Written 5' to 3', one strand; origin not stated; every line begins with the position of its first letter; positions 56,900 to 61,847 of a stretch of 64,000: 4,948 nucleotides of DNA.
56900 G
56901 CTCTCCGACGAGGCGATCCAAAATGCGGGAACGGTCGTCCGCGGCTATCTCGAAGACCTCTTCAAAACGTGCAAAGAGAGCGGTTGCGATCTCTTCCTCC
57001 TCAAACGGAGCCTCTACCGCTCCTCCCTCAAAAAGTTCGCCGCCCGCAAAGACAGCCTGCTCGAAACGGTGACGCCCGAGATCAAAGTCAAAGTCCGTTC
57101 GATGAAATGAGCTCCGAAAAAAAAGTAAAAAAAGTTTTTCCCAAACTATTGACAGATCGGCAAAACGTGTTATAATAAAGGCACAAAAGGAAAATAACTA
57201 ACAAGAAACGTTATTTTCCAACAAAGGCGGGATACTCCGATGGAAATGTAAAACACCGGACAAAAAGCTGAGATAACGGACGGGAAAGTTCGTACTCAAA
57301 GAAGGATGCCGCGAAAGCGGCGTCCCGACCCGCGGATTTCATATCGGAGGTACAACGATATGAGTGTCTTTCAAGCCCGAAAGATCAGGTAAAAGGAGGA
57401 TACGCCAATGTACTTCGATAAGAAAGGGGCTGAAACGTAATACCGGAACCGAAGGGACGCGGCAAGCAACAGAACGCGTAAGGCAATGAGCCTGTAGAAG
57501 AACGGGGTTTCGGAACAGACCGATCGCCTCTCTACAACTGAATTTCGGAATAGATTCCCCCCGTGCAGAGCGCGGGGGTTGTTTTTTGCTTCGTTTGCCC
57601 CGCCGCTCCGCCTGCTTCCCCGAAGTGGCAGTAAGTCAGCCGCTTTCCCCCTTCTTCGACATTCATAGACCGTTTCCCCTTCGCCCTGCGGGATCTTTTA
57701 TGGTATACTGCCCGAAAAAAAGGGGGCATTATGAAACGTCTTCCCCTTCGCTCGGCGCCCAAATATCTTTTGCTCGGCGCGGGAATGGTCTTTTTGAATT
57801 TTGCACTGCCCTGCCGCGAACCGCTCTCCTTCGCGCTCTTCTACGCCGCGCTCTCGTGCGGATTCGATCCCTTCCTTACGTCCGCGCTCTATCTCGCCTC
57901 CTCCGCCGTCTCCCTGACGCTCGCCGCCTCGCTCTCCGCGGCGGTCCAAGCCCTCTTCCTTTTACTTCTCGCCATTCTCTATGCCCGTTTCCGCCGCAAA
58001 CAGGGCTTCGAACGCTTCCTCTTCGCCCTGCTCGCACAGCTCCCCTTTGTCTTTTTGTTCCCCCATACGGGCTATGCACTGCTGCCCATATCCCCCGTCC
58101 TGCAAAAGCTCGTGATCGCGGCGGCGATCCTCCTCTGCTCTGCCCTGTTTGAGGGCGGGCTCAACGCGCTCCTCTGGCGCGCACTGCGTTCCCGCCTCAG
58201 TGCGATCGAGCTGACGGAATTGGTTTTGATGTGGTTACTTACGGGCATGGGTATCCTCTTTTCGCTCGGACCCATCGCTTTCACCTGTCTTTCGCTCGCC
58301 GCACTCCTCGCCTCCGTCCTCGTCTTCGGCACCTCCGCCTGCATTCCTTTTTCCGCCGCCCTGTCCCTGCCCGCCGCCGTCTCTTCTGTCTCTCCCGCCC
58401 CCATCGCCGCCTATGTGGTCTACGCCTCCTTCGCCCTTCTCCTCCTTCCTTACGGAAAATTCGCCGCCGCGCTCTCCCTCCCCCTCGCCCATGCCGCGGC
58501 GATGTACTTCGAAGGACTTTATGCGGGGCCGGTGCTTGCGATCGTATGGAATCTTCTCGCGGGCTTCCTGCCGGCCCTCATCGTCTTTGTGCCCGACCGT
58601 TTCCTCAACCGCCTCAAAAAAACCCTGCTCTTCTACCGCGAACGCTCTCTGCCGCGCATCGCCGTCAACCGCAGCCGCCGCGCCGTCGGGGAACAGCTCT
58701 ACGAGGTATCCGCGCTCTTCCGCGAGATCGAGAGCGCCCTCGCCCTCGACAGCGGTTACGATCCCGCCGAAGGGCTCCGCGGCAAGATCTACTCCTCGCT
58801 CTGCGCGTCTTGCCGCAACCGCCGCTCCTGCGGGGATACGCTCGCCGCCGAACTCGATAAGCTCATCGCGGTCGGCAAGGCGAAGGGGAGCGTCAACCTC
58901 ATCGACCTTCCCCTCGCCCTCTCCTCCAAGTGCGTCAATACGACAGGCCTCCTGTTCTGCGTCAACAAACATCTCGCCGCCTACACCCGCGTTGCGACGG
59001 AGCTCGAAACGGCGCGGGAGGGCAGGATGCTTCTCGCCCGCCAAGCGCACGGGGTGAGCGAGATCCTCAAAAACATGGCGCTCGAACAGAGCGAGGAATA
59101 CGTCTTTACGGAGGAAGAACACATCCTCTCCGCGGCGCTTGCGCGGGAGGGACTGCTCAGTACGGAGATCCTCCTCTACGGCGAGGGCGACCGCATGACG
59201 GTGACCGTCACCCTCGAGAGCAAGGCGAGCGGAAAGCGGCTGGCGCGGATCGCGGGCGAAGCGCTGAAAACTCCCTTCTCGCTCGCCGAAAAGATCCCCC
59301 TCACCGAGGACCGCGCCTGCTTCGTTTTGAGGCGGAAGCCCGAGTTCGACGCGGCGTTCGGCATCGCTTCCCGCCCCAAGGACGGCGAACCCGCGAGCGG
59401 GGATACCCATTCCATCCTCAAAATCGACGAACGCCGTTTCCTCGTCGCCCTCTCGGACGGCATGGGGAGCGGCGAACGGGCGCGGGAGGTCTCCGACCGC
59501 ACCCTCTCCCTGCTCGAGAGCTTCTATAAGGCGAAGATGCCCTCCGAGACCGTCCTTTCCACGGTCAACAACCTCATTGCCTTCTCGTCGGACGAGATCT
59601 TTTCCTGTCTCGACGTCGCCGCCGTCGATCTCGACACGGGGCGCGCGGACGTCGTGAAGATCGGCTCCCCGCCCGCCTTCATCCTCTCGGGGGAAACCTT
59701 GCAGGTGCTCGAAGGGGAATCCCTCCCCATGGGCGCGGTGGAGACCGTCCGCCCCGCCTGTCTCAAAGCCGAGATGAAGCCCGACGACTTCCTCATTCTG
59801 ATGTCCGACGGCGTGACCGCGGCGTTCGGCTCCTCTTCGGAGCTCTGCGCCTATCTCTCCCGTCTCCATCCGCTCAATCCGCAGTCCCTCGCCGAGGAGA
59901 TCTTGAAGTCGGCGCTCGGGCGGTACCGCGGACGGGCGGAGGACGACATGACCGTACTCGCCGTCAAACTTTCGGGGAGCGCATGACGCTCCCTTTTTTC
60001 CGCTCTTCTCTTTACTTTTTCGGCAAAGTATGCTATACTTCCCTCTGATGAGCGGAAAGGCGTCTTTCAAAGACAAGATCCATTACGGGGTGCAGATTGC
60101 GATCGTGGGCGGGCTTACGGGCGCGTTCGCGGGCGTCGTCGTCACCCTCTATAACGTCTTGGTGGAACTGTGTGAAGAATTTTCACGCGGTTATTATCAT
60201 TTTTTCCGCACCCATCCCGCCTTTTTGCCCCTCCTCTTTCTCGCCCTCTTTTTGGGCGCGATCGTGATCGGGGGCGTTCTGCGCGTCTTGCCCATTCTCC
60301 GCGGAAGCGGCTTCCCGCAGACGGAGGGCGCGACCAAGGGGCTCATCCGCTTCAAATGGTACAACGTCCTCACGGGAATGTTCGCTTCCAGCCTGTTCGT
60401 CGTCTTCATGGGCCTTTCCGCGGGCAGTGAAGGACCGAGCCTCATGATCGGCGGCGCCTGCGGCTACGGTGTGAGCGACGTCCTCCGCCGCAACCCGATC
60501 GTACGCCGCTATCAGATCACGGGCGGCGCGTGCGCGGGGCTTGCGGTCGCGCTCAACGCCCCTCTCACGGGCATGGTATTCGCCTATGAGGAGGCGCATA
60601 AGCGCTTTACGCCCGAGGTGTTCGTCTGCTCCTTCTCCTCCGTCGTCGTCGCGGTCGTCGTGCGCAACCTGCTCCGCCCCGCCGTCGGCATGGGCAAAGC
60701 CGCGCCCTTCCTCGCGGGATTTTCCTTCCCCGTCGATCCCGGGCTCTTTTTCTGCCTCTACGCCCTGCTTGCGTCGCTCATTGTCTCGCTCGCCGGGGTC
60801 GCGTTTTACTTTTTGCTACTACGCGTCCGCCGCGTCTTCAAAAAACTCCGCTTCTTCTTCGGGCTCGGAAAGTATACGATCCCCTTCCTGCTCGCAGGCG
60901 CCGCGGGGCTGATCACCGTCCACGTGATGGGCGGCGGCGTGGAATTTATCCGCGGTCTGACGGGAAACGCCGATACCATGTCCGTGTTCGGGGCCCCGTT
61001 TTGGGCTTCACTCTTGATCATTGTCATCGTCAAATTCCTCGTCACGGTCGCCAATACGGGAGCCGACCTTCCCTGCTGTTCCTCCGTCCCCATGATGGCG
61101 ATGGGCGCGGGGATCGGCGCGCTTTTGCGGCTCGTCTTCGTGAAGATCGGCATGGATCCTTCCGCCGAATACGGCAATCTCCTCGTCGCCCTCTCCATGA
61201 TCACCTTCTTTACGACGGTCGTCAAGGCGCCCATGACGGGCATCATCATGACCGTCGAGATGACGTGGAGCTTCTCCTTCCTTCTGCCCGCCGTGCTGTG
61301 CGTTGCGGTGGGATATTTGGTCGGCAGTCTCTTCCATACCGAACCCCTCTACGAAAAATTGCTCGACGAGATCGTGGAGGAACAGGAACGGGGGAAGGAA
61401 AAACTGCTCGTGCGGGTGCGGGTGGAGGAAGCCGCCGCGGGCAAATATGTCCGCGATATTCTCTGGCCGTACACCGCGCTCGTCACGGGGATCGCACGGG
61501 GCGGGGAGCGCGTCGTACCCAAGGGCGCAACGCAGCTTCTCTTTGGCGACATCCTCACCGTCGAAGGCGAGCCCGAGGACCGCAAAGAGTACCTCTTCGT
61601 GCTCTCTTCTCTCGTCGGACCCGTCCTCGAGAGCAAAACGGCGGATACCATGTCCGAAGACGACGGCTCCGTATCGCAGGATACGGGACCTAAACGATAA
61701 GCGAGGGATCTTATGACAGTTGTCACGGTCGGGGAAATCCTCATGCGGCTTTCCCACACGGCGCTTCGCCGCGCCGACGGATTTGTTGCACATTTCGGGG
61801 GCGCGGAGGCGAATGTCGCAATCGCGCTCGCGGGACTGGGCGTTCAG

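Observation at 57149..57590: Orphan promoter-to-terminator unit (~0.4 kb) with no ORF between the gerA-type operon and spoIIE: candidate novel structured RNA or micro-ORF locus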

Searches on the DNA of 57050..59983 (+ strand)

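Call 4: search_rna_families(source=window, start=57050, end=57760, threshold=evalue, max_evalue=10, show_alignments=4)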
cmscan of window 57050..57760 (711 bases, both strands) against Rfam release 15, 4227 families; matches with E-value up to 10: 5.
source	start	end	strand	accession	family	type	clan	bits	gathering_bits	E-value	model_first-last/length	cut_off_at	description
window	57168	57220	-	RF00238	ctRNA_pND324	Gene; antisense;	-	21.8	45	1.4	1-86/86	no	ctRNA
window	57525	57585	+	RF02278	Betaproteobacteria_toxic_sRNA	Gene; sRNA;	-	20.8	50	0.11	1-64/64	no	Betaproteobacteria toxic small RNA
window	57183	57241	-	RF02451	ncr1241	Gene; sRNA;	-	20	60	0.95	1-63/63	no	Bacillus sRNA ncr1241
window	57559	57592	+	RF02401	ClpQY_promoter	Cis-reg;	-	19.5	42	0.089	1-34/57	no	ClpQY promoter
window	57524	57586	+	RF02837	anti-hemB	Gene; sRNA;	-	17.6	49.5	0.18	1-81/81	no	Burkholderia RNA 7 (anti-hemB)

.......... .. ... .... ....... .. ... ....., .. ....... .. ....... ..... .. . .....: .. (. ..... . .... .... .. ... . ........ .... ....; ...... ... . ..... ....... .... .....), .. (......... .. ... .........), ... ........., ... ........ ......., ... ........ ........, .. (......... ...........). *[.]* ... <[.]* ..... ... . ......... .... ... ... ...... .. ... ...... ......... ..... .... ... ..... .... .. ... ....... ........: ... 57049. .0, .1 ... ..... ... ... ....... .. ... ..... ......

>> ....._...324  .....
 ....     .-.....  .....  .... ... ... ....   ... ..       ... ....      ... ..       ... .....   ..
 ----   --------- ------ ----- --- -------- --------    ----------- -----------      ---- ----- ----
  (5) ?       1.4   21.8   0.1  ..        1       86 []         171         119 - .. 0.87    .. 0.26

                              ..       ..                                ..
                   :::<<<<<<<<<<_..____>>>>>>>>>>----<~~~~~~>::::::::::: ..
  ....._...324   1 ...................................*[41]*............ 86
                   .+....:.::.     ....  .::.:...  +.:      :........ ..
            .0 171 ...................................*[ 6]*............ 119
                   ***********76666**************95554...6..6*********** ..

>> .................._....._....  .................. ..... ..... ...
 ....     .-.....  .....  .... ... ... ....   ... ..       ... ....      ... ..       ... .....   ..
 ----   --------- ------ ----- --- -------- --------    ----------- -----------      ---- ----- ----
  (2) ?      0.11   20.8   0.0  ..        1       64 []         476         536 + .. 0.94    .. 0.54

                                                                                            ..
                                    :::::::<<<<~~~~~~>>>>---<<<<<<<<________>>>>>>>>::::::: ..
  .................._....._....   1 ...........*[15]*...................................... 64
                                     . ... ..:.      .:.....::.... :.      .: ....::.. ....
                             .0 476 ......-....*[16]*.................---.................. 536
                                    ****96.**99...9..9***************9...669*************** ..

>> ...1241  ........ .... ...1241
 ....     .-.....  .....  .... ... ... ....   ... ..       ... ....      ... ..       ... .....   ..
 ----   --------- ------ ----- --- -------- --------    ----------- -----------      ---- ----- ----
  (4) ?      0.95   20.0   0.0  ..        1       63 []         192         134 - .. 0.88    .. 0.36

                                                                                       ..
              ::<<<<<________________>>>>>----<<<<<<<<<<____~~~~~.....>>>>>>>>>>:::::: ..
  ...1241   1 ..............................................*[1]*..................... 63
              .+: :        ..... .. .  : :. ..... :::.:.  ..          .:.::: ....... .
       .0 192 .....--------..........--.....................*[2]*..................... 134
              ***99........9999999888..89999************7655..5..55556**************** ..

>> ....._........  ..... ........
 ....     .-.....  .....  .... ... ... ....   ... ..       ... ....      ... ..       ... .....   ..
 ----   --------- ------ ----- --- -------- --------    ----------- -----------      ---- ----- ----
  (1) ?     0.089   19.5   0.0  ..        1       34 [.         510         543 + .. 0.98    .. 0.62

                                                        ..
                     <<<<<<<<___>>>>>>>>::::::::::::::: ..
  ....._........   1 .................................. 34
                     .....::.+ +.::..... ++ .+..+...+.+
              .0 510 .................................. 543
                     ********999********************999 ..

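Call 35: search_rna_families(sources=[L094, L100, L110, L083, L086, L114, L005, L070, L041], threshold=gathering)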
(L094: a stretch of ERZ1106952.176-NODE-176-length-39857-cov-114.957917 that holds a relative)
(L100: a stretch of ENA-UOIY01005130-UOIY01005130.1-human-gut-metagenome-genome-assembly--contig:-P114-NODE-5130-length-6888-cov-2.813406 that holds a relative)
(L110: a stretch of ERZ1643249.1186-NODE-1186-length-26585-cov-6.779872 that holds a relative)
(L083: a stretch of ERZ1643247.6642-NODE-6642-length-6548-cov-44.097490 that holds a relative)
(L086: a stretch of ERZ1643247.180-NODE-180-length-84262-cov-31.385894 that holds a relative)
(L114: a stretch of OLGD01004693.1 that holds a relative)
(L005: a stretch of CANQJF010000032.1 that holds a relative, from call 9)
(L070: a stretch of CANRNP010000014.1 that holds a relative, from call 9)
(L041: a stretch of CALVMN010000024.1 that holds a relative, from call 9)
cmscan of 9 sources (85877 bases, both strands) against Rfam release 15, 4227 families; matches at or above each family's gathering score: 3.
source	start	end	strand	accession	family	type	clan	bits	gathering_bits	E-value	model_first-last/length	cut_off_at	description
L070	9281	9369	+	RF00005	tRNA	Gene; tRNA;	CL00001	56.8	29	1.8e-09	1-71/71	no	tRNA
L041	9291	9378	+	RF00005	tRNA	Gene; tRNA;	CL00001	54.9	29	6.2e-09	1-71/71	no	tRNA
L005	7733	7821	+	RF00005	tRNA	Gene; tRNA;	CL00001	54.7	29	6.7e-09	1-71/71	no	tRNA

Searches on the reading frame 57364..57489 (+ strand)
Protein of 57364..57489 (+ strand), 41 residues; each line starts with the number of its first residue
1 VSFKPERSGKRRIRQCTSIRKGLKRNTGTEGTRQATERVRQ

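Call 61: search_protein_families(library=pfam, proteins=[window:57364-57489:+], max_evalue=0.01)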
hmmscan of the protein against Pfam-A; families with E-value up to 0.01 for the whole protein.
window:57364-57489:+ (41 aa): 0 families

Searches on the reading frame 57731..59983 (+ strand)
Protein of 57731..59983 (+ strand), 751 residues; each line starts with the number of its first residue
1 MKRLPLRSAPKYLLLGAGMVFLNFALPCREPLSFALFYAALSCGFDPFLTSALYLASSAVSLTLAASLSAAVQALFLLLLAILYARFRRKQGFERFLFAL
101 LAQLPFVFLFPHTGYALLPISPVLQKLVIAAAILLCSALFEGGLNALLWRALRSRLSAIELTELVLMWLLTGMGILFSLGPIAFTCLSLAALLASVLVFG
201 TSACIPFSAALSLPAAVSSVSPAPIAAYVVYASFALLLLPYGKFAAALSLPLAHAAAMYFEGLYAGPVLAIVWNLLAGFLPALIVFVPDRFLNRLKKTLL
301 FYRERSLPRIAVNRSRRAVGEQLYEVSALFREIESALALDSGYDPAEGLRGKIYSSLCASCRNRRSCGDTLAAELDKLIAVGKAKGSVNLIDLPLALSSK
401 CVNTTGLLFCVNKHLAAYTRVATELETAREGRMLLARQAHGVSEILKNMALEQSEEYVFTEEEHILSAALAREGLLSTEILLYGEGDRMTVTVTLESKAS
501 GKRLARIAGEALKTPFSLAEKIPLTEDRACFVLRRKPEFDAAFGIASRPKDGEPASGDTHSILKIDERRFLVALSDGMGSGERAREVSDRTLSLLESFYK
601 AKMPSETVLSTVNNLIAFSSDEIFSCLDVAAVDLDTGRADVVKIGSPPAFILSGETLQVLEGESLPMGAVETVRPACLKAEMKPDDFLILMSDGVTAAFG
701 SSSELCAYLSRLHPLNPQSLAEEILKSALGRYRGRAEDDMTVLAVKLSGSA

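Call 9: find_related_loci(query=window:57731-59983:+, collection=genome_contigs, flank=4000)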
Query window:57731-59983:+ (751 aa) in genome_contigs; peptide patterns used: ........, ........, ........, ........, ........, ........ (x = any residue, [..] = any of these).
143 stretches matched a pattern; 90 encode a relative of the query (tblastn E <= 1e-3); the best 80 are kept; 80 distinct loci.
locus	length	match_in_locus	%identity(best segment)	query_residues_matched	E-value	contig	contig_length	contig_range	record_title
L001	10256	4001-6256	68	2-751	0e+0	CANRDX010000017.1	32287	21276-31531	MAG: uncultured Clostridia bacterium isolate Lapin-024__bin89 genome assembly, contig: Lapin-024__NODE_1739_length_32287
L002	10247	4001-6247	67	3-748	0e+0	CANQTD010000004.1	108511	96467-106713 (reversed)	MAG: uncultured Clostridia bacterium isolate Lapin-008__bin52 genome assembly, contig: Lapin-008__NODE_197_length_108511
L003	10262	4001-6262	66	1-751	0e+0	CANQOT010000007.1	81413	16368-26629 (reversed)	MAG: uncultured Clostridia bacterium isolate Lapin-012__bin72 genome assembly, contig: Lapin-012__NODE_573_length_81413_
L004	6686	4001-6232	64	11-751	0e+0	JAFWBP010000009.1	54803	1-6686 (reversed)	MAG: Clostridia bacterium isolate RGIG5591 Sheep_Colon.Co__c1145157, whole genome shotgun sequence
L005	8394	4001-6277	64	1-751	0e+0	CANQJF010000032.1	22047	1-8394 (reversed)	MAG: uncultured Clostridia bacterium isolate Lapin-032__bin107 genome assembly, contig: Lapin-032__NODE_3654_length_2204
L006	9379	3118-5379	63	1-751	0e+0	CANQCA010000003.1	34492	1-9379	MAG: uncultured Clostridia bacterium isolate Lapin-002__bin90 genome assembly, contig: Lapin-002__NODE_1615_length_34492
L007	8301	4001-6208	67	19-751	0e+0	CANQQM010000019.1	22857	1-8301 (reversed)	MAG: uncultured Clostridia bacterium isolate Lapin-011__bin44 genome assembly, contig: Lapin-011__NODE_2226_length_22857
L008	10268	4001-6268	65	1-748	0e+0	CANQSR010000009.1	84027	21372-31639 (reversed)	MAG: uncultured Clostridia bacterium isolate Lapin-008__bin9 genome assembly, contig: Lapin-008__NODE_334_length_84027_c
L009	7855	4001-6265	65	1-751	0e+0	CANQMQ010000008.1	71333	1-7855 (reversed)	MAG: uncultured Clostridia bacterium isolate Lapin-012__bin71 genome assembly, contig: Lapin-012__NODE_728_length_71333_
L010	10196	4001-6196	64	23-751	0e+0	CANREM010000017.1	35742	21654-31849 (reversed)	MAG: uncultured Clostridia bacterium isolate Lapin-024__bin45 genome assembly, contig: Lapin-024__NODE_1502_length_35742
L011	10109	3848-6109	62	1-751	0e+0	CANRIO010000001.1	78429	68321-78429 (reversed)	MAG: uncultured Clostridia bacterium isolate Lapin-023__bin22 genome assembly, contig: Lapin-023__NODE_422_length_78429_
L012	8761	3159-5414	64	3-751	0e+0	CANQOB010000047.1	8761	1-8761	MAG: uncultured Clostridia bacterium isolate Lapin-032__bin86 genome assembly, contig: Lapin-032__NODE_10687_length_8761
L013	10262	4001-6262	64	1-751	0e+0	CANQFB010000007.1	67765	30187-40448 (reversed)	MAG: uncultured Clostridia bacterium isolate Lapin-008__bin21 genome assembly, contig: Lapin-008__NODE_493_length_67765_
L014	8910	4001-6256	61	3-751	0e+0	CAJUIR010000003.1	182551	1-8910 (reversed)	MAG TPA_asm: uncultured Christensenellaceae bacterium isolate MGBC152421 genome assembly, contig: MGBC152421.3, whole ge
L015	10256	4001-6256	61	3-751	0e+0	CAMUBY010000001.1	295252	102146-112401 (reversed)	MAG TPA_asm: uncultured Clostridia bacterium isolate SRR14038236_bin.22_metawrap_v1.3_MAG genome assembly, contig: NODE.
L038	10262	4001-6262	59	1-747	0e+0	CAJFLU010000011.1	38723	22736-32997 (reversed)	Candidatus Gallimonas merdigallinarum isolate Chicken_4_mag_20 genome assembly, contig: MAGpy_11413_4_idba_bin_20_fascaf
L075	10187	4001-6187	61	23-748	0e+0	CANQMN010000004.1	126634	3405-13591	MAG: uncultured Clostridia bacterium isolate Lapin-012__bin63 genome assembly, contig: Lapin-012__NODE_230_length_126634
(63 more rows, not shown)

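Call 15: search_protein_families(library=pfam, proteins=[window:57731-59983:+])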
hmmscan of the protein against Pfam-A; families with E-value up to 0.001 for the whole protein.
window:57731-59983:+ (751 aa): 2 families
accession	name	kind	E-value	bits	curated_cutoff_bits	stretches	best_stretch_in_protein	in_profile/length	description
PF07228.17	SpoIIE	-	1.3e-29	104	25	1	567-747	2-191/192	Stage II sporulation protein E (SpoIIE)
PF19732.4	SpoIIE_N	-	1e-07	31.4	27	1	352-480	390-523/605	Stage II sporulation protein E N-terminal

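Call 61: search_protein_families(library=pfam, proteins=[L075:3367-3990:-, L038:2921-3508:+], max_evalue=0.01)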
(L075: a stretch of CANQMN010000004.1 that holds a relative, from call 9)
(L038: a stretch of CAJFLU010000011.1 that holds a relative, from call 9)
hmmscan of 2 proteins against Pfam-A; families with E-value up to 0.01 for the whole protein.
L075:3367-3990:- (207 aa): 0 families

L038:2921-3508:+ (195 aa): 0 families

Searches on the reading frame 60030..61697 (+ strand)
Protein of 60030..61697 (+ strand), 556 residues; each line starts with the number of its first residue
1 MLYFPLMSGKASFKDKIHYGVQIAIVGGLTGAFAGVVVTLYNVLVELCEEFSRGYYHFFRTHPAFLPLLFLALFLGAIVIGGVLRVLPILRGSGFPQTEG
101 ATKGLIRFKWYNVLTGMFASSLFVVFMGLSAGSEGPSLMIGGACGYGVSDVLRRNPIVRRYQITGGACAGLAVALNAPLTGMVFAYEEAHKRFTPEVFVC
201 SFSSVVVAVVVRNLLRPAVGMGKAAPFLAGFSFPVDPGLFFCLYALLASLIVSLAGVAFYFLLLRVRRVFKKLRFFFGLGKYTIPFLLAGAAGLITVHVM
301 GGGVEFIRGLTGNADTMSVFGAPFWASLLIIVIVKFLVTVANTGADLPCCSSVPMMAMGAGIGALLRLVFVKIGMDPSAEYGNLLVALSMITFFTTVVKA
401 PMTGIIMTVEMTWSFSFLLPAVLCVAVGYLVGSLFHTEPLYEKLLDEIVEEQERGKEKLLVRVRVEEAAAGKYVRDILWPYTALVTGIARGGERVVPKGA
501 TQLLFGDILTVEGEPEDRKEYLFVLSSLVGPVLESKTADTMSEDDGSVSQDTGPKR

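Call 15: search_protein_families(library=pfam, proteins=[window:60030-61697:+])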
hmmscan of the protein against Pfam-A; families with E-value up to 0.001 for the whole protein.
window:60030-61697:+ (556 aa): 2 families
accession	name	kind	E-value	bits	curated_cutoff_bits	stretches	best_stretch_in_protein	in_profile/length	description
PF00654.25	Voltage_CLC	-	3.5e-55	188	24.8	1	77-432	2-345/346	Voltage gated chloride channel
PF02080.26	TrkA_C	-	1.2e-06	28.7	27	1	461-519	4-64/71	TrkA-C domain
